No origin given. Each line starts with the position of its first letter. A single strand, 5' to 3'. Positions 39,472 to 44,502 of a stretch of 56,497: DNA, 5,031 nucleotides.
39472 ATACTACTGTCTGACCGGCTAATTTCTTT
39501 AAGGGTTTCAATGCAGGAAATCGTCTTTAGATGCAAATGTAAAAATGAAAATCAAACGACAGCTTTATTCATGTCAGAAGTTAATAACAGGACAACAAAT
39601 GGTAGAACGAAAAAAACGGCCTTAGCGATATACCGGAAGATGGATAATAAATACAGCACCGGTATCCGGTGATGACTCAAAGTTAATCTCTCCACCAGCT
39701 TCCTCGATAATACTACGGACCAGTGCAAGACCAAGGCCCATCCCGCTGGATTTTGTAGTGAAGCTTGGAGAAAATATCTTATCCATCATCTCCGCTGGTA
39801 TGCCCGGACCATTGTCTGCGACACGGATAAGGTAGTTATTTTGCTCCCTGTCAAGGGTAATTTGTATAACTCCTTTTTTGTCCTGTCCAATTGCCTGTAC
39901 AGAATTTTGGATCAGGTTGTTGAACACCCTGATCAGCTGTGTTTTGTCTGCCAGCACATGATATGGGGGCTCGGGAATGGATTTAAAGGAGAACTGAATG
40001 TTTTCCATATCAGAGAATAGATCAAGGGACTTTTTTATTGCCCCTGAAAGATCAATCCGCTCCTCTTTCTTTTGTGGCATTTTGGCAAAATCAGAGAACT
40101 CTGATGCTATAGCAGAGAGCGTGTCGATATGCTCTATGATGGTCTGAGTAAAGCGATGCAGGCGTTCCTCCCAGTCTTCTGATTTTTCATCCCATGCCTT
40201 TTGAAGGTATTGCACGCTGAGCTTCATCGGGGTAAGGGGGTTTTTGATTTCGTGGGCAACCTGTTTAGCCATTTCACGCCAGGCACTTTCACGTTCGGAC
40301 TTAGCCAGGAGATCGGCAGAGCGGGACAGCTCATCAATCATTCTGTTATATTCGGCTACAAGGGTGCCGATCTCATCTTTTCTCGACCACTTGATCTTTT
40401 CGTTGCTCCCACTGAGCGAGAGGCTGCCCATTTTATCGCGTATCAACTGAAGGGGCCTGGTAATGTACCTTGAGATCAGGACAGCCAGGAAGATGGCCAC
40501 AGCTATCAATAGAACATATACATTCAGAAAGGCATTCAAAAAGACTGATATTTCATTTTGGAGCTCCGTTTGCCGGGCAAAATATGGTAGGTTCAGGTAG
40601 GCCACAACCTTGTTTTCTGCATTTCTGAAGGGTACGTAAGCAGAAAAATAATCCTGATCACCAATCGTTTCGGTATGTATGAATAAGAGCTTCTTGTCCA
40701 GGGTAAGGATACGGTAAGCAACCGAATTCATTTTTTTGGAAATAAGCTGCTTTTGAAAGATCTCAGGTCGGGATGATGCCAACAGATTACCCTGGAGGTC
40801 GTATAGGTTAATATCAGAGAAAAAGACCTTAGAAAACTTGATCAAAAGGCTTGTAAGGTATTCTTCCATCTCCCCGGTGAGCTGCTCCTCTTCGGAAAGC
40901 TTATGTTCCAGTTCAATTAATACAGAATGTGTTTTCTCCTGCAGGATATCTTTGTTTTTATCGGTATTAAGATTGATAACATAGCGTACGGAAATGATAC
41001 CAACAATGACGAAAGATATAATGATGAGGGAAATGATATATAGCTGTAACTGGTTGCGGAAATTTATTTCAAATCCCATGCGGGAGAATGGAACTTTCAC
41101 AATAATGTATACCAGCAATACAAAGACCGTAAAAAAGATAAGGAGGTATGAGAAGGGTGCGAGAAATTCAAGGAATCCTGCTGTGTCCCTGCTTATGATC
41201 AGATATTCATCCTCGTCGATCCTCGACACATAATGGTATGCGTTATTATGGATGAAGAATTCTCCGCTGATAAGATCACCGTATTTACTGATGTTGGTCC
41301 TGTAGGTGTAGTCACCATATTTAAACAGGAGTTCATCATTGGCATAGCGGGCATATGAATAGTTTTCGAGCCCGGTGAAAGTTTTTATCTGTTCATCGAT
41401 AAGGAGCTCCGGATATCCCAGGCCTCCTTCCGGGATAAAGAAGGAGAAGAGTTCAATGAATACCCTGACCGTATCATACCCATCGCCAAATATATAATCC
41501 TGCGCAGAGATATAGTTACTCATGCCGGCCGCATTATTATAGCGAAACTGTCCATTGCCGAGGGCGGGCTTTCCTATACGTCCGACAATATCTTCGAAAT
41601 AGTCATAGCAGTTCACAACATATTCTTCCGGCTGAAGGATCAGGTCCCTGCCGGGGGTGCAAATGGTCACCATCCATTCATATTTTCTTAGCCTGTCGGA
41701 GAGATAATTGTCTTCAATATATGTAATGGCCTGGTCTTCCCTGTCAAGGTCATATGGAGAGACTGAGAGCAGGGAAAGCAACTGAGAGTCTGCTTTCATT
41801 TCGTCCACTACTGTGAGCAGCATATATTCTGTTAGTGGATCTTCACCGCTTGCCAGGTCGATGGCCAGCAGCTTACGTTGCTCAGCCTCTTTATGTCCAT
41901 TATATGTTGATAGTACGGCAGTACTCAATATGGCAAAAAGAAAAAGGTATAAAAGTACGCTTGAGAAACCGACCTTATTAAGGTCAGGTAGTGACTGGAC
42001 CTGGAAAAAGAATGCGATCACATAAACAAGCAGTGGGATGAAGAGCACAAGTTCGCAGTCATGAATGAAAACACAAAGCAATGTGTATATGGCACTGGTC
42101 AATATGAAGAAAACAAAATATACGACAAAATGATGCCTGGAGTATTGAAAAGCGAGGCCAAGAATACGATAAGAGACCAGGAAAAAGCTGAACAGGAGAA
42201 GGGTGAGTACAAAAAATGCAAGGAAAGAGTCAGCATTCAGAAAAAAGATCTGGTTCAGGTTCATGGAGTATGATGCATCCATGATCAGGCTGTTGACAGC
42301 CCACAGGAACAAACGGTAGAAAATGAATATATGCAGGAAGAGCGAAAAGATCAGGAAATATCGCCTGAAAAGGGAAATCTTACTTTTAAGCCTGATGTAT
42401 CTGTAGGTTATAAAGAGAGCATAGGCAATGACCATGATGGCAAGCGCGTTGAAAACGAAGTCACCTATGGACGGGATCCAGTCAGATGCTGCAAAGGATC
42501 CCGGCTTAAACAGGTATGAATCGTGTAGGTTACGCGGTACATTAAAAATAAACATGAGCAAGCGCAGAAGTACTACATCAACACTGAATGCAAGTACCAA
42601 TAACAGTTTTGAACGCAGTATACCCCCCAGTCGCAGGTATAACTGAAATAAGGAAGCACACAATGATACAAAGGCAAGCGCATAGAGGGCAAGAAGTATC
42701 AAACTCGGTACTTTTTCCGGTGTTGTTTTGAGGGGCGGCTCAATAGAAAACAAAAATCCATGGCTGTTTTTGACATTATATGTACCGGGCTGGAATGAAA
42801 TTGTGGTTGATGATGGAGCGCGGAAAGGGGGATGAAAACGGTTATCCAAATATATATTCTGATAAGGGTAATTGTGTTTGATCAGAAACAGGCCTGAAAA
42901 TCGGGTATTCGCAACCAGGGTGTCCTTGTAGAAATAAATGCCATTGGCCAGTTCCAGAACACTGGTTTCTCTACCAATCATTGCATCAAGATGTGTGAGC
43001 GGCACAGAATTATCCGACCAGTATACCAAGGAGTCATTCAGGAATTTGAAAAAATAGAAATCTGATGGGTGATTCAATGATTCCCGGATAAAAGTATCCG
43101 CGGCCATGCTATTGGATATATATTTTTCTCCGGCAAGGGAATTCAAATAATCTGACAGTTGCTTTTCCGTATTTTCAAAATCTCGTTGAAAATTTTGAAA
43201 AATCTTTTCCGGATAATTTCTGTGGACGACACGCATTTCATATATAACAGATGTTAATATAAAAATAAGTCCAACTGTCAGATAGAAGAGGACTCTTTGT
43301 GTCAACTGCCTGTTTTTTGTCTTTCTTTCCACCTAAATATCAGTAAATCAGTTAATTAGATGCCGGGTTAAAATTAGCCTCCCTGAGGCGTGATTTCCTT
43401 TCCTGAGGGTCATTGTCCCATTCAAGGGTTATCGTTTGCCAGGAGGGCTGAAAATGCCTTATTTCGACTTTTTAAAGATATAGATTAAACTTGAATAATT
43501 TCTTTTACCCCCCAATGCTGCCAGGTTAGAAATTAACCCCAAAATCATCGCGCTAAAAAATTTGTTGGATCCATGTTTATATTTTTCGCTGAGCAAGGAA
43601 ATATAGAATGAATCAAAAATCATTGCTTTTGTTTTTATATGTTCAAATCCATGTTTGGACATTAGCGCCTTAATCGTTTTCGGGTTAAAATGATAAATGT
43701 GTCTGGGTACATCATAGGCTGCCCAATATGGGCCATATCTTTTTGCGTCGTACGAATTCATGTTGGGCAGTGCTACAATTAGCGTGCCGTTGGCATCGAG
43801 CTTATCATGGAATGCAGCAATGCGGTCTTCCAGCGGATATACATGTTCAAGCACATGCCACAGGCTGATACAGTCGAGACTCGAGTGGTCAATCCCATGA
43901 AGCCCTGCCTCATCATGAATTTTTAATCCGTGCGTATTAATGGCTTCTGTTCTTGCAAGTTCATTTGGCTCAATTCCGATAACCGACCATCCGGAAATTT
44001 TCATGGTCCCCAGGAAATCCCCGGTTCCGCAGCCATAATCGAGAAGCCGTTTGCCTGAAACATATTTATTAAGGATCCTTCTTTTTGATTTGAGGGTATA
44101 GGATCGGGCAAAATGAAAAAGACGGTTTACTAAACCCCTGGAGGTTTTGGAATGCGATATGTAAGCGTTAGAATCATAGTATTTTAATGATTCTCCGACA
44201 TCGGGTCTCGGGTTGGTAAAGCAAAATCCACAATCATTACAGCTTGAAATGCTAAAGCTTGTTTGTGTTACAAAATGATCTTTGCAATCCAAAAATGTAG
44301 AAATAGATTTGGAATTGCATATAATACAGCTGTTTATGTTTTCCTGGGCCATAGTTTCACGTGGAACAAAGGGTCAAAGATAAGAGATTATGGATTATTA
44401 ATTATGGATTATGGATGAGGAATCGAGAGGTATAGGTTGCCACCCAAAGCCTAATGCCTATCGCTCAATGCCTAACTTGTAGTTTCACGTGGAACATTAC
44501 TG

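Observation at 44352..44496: Perfect 17-bp direct repeats (near-palindromic, CACGTG core) bracket a 111-bp segment that contains two different heptamer arrays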

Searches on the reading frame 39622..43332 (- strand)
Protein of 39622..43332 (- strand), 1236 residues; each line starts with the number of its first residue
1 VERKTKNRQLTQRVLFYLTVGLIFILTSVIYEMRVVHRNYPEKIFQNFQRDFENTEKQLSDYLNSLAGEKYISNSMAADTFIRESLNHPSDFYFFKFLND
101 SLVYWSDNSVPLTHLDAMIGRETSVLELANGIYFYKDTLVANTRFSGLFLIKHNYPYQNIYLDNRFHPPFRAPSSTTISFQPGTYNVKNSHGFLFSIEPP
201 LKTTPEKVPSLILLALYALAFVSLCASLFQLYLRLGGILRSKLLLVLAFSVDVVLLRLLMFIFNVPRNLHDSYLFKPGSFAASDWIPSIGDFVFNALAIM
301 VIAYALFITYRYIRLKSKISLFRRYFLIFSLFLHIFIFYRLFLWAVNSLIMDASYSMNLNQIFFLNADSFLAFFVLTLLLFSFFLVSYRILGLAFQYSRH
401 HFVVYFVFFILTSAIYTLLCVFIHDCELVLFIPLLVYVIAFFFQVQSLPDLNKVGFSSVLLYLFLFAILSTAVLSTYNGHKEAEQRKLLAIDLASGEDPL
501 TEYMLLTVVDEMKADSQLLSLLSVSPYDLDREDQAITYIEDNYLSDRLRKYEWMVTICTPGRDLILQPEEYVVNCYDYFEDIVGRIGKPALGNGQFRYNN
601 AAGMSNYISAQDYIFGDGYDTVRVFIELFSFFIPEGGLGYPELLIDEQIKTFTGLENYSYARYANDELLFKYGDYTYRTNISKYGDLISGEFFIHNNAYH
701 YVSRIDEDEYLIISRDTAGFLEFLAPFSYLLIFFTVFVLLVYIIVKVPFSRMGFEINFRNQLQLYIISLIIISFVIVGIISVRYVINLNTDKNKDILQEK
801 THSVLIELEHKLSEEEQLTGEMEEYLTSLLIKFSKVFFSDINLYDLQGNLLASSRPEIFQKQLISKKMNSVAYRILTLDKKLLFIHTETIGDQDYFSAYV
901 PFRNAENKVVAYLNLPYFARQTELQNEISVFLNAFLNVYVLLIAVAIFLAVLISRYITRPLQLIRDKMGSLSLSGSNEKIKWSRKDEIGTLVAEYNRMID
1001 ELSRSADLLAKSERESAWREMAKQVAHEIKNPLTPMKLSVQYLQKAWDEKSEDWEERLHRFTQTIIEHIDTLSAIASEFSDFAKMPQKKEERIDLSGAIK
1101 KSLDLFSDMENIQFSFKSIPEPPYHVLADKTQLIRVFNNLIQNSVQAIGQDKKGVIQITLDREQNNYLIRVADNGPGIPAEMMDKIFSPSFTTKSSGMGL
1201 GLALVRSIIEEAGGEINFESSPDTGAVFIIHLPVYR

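Call 7: search_protein_families(library=pfam, proteins=[window:39622-43332:-])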
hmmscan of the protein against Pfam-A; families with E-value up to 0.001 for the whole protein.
window:39622-43332:- (1236 aa): 4 families
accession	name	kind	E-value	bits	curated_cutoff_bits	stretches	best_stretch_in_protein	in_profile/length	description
PF02518.31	HATPase_c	-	3.6e-26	92.2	26.4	1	1129-1234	2-109/111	Histidine kinase-, DNA gyrase B-, and HSP90-like ATPase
PF00512.31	HisKA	-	8.4e-10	39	26.9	1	1018-1085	2-63/66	His Kinase A (phospho-acceptor) domain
PF14501.12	HATPase_c_5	-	4e-09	36.7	22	1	1131-1221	4-91/102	GHKL domain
PF00672.30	HAMP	-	1.5e-05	25.7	25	1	952-1003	1-52/53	HAMP domain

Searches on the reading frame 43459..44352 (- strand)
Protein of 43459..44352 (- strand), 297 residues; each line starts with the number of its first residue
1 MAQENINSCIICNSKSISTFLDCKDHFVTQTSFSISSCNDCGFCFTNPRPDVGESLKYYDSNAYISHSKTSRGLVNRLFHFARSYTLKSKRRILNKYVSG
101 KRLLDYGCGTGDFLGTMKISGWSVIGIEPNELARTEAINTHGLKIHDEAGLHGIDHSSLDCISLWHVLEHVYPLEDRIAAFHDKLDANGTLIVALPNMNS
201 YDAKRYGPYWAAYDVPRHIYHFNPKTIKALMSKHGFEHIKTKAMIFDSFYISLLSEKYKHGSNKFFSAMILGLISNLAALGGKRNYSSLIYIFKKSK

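Call 7: search_protein_families(library=pfam, proteins=[window:43459-44352:-])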
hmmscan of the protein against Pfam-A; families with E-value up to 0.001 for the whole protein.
window:43459-44352:- (297 aa): 3 families
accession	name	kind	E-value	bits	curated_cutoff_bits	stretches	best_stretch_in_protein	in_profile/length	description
PF13489.12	Methyltransf_23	-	1.5e-23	83.8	27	1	82-239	5-162/164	Methyltransferase domain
PF08241.18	Methyltransf_11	-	6.7e-06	27.1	21.2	1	104-193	1-95/95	Methyltransferase domain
PF08242.18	Methyltransf_12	-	3.3e-05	25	30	1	104-191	1-98/98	Methyltransferase domain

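Call 21: search_protein_families(library=ncbifam, proteins=[window:43459-44352:-])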
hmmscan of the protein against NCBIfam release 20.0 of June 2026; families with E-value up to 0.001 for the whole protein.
window:43459-44352:- (297 aa): 4 families
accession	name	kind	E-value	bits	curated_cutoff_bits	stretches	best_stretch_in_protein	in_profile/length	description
TIGR01983.1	UbiG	equivalog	3.4e-07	29.8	102.95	1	90-248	40-212/228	bifunctional 2-polyprenyl-6-hydroxyphenol methylase/3-demethylubiquinol 3-O-methyltransferase UbiG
NF043040.1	corrin_prot_MT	hypoth_equivalog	5.4e-06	26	180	1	88-131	29-73/216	corrinoid protein-associated methyltransferase CpaM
NF045667.1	MTase_DVU1556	equivalog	8.2e-05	22.2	155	1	98-194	21-120/213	DVU_1556 family methyltransferase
TIGR02021.1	BchM-ChlM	equivalog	0.0009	18.7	158.9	0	93-237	47-199/218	magnesium protoporphyrin IX methyltransferase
